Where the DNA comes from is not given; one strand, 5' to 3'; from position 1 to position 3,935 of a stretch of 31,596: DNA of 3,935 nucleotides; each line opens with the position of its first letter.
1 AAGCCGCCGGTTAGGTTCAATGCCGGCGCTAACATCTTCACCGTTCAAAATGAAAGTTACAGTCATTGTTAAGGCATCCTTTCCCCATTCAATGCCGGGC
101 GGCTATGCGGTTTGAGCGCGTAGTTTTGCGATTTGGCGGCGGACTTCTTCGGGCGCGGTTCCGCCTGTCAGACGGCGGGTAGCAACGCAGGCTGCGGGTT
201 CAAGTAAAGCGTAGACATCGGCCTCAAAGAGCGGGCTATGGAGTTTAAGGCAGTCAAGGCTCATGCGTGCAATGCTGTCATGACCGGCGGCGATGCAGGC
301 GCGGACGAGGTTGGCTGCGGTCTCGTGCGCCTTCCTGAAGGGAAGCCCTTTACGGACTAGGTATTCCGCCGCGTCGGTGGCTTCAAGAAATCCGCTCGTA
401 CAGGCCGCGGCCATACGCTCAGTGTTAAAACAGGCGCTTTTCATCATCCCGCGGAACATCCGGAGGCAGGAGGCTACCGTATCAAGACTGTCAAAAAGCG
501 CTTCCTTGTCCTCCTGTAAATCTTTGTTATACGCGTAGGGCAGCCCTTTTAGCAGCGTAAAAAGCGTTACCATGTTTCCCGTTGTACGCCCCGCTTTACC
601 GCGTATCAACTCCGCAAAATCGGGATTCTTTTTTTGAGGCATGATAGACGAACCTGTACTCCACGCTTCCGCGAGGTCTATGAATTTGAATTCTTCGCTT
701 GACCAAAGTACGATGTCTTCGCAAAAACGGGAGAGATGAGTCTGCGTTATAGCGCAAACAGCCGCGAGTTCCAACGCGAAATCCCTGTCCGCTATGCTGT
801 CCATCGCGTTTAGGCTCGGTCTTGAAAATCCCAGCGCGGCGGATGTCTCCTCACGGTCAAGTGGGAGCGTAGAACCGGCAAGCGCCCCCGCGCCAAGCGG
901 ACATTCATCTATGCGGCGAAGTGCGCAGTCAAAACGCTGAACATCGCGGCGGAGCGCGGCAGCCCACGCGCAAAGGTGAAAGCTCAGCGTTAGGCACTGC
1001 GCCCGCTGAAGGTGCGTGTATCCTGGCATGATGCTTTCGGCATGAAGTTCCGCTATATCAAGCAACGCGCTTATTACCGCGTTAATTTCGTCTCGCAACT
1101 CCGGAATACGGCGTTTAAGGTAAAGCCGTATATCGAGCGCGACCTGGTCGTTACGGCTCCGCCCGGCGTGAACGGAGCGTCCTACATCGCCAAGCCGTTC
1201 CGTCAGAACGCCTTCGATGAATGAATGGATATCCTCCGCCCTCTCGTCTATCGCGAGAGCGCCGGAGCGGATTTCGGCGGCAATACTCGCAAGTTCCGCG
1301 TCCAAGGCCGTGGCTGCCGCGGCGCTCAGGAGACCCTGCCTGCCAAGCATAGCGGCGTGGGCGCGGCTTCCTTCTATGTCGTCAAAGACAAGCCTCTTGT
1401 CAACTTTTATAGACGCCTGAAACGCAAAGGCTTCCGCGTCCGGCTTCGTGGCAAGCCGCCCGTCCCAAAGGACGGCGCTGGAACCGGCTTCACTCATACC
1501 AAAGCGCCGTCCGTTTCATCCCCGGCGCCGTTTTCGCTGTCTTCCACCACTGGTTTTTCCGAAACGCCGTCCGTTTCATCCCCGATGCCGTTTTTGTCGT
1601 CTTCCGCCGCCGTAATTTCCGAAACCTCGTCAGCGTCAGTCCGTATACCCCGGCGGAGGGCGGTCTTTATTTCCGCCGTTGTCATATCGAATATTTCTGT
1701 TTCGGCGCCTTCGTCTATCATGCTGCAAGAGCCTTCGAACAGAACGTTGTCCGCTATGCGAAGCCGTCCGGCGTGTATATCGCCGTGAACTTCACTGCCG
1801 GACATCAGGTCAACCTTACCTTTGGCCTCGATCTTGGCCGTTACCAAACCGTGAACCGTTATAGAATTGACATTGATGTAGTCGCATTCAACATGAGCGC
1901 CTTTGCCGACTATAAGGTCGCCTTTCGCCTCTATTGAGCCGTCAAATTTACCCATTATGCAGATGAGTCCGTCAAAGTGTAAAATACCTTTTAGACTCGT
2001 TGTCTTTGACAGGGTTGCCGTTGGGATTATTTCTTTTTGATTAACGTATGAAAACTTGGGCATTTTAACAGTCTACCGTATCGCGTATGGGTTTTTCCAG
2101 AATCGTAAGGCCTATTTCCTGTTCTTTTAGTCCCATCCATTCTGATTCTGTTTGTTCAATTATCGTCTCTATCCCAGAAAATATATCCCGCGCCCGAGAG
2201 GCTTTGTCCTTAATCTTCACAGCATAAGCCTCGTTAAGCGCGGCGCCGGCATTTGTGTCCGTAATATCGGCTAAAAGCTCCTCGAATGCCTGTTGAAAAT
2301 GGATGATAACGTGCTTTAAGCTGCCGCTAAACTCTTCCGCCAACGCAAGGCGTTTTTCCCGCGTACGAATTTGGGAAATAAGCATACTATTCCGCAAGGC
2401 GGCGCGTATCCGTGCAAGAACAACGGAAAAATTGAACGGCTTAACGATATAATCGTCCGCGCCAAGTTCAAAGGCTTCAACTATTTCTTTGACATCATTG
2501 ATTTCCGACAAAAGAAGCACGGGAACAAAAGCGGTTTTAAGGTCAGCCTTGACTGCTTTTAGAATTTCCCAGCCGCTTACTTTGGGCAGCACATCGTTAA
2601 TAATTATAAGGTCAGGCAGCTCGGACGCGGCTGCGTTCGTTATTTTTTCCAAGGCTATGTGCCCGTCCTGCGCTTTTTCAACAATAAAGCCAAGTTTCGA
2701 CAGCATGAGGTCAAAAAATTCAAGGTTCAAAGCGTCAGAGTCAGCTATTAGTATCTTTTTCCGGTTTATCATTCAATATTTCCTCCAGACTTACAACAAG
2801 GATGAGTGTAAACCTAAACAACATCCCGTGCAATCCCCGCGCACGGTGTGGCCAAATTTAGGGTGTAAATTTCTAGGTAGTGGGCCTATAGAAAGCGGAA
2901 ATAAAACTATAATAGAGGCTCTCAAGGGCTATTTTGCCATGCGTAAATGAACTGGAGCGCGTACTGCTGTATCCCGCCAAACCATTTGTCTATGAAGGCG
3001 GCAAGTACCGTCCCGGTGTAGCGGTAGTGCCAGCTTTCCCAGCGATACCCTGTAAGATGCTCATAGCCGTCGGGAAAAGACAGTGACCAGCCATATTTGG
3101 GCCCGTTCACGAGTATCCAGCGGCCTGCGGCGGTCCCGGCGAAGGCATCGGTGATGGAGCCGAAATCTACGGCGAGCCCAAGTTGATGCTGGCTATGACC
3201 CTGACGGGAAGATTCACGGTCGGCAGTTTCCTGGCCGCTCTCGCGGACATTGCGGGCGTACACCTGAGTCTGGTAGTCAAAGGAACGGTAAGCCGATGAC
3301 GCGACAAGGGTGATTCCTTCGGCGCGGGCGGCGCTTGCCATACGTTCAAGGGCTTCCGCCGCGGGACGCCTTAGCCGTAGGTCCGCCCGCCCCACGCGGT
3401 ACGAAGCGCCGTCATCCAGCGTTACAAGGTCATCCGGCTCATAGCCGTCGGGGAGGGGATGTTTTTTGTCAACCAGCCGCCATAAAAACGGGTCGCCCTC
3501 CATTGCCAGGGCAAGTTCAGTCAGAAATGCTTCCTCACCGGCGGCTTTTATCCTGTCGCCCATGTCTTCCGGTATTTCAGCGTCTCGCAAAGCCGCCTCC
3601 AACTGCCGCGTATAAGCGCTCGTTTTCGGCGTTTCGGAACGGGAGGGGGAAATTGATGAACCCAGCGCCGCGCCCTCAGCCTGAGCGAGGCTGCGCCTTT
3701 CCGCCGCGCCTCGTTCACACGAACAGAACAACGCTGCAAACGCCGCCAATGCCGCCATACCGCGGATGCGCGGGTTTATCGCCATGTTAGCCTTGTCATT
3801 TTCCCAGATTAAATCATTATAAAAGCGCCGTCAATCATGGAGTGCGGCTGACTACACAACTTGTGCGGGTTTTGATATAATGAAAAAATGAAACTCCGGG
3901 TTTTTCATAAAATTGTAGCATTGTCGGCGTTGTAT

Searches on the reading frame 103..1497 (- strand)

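Call 4: search_protein_families(library=pfam, proteins=[window:103-1497:-], max_evalue=0.01)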
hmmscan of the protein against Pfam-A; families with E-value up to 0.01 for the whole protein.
window:103-1497:- (464 aa): 2 families
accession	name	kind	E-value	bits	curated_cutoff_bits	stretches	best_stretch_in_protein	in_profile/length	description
PF00206.25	Lyase_1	-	4e-61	207.6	27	1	14-307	2-312/312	Lyase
PF14698.11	ASL_C2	-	1.5e-21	77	27.3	1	370-439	1-69/69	Argininosuccinate lyase C-terminal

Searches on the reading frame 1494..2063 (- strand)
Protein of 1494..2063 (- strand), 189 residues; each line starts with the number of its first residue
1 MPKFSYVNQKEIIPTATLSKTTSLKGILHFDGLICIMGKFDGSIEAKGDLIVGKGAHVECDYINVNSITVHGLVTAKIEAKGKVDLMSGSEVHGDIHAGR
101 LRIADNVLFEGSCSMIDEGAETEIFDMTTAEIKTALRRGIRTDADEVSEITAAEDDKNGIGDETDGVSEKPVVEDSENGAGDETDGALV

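Call 4: search_protein_families(library=pfam, proteins=[window:1494-2063:-], max_evalue=0.01)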
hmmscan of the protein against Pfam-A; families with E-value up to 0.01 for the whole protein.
window:1494-2063:- (189 aa): 1 family
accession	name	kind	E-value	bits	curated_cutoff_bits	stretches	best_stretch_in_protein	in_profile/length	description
PF04519.19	Bactofilin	-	6.6e-23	81.2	27.9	1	17-113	2-97/98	Polymer-forming cytoskeletal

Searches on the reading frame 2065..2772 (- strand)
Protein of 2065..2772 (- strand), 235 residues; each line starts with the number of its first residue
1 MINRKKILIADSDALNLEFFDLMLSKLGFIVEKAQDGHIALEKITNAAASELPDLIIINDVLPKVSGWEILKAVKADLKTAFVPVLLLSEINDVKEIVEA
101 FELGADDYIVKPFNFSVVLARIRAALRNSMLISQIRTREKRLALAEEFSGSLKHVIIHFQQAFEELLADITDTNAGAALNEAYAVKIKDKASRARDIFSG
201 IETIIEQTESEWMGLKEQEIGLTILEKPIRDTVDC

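Call 4: search_protein_families(library=pfam, proteins=[window:2065-2772:-], max_evalue=0.01)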
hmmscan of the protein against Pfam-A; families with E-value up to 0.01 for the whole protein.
window:2065-2772:- (235 aa): 1 family
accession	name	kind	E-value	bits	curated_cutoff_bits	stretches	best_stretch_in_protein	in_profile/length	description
PF00072.30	Response_reg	-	1.1e-18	67.9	30.2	1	7-122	1-110/111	Response regulator receiver domain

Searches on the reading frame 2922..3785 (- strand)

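Call 4: search_protein_families(library=pfam, proteins=[window:2922-3785:-], max_evalue=0.01)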
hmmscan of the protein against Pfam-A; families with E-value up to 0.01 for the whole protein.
window:2922-3785:- (287 aa): 1 family
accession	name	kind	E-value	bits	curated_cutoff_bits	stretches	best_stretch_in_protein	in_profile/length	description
PF02557.22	VanY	-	1.5e-35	122.3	25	1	137-258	3-131/132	D-alanyl-D-alanine carboxypeptidase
